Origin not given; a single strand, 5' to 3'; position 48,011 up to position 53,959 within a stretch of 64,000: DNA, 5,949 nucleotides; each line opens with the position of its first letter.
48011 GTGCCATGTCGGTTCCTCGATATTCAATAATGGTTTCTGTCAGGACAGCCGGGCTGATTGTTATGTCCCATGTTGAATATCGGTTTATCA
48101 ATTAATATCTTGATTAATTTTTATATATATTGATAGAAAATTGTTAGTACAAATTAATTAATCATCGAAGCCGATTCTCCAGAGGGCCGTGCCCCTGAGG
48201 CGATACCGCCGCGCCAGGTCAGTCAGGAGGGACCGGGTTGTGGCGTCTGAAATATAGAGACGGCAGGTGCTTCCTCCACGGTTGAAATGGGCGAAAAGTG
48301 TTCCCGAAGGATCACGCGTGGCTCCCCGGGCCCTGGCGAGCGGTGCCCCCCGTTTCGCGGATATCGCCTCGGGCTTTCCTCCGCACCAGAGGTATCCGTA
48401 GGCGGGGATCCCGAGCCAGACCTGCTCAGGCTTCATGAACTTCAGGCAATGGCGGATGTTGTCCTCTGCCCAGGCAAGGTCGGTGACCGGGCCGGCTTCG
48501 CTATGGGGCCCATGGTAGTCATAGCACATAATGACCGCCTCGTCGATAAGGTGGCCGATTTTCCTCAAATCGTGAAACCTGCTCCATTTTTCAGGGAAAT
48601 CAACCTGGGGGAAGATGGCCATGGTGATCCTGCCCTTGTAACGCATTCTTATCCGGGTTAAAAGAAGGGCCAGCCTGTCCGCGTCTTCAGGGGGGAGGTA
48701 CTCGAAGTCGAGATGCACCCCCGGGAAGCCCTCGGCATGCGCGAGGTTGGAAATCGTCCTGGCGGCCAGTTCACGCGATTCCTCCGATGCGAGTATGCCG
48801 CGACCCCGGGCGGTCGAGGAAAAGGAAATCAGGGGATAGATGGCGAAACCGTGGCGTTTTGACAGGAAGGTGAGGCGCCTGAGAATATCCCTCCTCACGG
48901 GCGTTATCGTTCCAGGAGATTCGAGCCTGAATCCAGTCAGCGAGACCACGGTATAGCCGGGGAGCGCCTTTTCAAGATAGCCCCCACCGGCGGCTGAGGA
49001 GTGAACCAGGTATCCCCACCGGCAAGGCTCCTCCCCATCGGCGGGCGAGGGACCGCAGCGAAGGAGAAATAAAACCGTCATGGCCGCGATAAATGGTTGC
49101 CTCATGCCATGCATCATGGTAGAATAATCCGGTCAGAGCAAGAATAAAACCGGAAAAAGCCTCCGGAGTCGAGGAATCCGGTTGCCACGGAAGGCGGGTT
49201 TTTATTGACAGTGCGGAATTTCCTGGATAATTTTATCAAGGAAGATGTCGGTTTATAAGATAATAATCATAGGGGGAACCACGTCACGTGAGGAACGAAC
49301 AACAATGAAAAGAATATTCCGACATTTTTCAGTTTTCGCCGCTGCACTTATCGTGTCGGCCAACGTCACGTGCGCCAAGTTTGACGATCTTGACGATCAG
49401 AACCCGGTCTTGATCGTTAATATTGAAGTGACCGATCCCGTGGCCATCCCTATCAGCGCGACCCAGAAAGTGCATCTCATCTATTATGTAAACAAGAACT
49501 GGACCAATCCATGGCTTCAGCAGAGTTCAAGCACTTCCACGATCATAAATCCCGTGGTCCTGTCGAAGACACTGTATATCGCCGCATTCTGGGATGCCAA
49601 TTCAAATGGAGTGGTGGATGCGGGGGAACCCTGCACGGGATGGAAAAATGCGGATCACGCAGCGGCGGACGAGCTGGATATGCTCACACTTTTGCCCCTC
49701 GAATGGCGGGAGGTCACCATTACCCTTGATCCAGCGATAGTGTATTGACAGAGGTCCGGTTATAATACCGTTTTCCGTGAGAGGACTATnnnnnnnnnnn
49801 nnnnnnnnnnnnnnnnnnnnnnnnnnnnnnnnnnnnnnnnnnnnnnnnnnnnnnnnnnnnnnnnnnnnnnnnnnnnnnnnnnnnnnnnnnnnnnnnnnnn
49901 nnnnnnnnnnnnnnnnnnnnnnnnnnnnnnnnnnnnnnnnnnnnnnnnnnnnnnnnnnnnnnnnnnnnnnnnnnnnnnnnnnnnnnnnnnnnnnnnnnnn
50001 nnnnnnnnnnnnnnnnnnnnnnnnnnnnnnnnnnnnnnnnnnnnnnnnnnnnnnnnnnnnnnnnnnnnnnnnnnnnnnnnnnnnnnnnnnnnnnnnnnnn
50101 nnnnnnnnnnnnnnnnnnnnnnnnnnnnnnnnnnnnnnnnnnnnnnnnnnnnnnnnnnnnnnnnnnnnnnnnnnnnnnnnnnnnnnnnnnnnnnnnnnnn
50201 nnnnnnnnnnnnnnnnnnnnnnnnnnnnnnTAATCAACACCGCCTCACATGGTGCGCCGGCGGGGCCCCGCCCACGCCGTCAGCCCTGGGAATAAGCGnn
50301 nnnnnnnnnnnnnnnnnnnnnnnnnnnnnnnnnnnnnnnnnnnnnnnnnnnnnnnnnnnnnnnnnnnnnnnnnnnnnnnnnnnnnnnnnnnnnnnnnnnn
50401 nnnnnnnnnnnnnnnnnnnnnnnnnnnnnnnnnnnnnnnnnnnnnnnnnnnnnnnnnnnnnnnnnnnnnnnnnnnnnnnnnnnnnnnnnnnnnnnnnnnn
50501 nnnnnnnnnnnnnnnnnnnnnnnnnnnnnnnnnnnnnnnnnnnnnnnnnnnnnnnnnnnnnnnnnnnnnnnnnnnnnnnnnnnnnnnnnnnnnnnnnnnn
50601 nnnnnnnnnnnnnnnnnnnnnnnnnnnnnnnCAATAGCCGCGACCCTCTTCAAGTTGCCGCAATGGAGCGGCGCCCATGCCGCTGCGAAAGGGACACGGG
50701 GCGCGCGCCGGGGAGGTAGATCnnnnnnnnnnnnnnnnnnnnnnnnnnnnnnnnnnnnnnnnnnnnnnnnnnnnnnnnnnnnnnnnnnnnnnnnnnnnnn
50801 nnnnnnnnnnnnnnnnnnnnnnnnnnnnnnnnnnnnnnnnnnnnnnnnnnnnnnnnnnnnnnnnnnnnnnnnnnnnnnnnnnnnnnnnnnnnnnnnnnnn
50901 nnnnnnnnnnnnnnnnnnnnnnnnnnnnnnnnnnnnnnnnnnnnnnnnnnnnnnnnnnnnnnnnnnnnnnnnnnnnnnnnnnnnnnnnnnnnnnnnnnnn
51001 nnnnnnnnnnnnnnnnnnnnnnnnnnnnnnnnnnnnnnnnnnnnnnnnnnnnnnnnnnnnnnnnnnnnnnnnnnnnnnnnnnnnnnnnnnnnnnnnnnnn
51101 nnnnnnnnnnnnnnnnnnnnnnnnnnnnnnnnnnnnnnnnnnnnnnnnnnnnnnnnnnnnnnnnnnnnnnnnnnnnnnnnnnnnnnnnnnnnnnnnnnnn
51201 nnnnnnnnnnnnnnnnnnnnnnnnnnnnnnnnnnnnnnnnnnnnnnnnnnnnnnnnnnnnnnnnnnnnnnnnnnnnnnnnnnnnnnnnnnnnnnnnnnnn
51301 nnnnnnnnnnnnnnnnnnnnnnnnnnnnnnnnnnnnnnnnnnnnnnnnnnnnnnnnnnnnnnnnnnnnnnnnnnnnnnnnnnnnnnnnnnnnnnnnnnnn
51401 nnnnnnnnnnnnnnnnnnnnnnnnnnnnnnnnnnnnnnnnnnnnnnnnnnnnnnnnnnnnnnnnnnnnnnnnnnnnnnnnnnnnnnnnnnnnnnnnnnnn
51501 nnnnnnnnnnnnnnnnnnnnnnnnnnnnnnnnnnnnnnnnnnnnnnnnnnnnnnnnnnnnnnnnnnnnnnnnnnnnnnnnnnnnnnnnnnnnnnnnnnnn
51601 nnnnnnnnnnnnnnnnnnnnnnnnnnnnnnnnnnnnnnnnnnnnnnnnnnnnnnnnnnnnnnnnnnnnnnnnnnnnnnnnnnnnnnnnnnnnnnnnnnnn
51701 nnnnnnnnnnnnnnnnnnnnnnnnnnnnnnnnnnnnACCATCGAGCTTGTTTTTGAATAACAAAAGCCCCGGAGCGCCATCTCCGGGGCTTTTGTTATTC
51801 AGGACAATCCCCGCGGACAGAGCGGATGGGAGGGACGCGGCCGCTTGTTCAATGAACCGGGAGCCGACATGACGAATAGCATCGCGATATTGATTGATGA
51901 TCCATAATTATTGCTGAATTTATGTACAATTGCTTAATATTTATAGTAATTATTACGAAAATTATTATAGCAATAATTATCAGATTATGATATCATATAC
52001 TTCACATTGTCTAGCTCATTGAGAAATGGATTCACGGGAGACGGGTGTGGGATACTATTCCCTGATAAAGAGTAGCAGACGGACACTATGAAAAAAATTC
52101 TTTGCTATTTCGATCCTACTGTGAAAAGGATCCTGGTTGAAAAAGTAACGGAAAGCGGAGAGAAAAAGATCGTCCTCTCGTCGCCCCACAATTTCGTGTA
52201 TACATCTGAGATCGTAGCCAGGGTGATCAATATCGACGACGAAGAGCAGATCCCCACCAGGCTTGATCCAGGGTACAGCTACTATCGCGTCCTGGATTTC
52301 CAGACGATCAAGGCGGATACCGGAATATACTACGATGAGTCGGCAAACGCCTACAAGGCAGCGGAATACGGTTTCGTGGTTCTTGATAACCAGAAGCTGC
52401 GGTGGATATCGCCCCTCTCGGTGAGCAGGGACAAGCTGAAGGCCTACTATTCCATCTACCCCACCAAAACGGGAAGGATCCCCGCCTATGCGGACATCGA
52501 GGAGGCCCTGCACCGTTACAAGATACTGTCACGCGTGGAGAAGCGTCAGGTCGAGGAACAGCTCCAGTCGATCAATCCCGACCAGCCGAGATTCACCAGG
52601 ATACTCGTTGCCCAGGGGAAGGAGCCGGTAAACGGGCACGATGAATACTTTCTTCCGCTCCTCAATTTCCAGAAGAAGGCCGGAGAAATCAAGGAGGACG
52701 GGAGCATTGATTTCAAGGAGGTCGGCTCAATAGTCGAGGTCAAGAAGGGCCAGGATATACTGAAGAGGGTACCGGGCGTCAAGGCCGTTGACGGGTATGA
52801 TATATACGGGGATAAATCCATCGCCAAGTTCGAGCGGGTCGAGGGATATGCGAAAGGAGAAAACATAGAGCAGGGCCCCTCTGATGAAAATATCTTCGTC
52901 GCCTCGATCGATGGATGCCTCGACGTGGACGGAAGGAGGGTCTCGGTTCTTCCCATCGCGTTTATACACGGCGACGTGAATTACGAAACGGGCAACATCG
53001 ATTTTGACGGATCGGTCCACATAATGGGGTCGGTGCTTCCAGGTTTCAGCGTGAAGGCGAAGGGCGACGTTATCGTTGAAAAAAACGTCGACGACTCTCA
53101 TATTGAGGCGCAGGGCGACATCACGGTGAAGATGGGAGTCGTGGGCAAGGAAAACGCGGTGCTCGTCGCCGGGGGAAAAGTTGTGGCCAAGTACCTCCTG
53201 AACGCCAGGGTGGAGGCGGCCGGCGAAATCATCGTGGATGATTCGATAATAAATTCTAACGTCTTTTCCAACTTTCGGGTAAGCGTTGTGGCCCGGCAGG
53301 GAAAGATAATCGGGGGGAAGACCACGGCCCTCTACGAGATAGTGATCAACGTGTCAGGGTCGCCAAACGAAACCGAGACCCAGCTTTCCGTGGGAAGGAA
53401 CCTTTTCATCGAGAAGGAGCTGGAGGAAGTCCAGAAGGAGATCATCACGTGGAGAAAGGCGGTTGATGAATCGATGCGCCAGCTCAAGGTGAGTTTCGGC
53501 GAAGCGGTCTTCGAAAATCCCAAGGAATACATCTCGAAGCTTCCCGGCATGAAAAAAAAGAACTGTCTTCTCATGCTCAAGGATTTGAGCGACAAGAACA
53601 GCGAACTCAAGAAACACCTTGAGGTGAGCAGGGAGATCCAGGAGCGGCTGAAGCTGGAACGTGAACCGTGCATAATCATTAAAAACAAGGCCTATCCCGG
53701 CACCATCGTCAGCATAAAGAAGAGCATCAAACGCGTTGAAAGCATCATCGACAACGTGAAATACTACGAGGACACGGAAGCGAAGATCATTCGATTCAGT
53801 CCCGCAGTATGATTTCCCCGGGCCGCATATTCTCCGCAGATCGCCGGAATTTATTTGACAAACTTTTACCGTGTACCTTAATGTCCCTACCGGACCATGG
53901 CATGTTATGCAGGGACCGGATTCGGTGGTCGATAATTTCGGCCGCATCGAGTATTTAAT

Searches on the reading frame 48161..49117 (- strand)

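Call 54: search_protein_families(library=pfam, proteins=[window:48161-49117:-], max_evalue=0.0001)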
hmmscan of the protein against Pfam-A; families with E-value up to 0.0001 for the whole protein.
window:48161-49117:- (319 aa): 1 family
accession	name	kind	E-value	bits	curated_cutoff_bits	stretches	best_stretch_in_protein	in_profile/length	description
PF00704.34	Glyco_hydro_18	-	6.2e-17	62.7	29.6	1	108-251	83-240/317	Glycosyl hydrolases family 18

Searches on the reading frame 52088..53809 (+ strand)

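Call 54: search_protein_families(library=pfam, proteins=[window:52088-53809:+], max_evalue=0.0001)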
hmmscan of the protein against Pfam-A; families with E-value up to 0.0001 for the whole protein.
window:52088-53809:+ (574 aa): 2 families
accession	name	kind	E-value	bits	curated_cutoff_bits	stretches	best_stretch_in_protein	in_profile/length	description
PF03961.19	FapA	-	1.4e-57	195.8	31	1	292-561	4-267/272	Flagellar Assembly Protein A beta solenoid domain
PF20250.3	FapA_N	-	2.5e-31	108.9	27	1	110-281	3-176/178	Flagellar Assembly Protein A N-terminal region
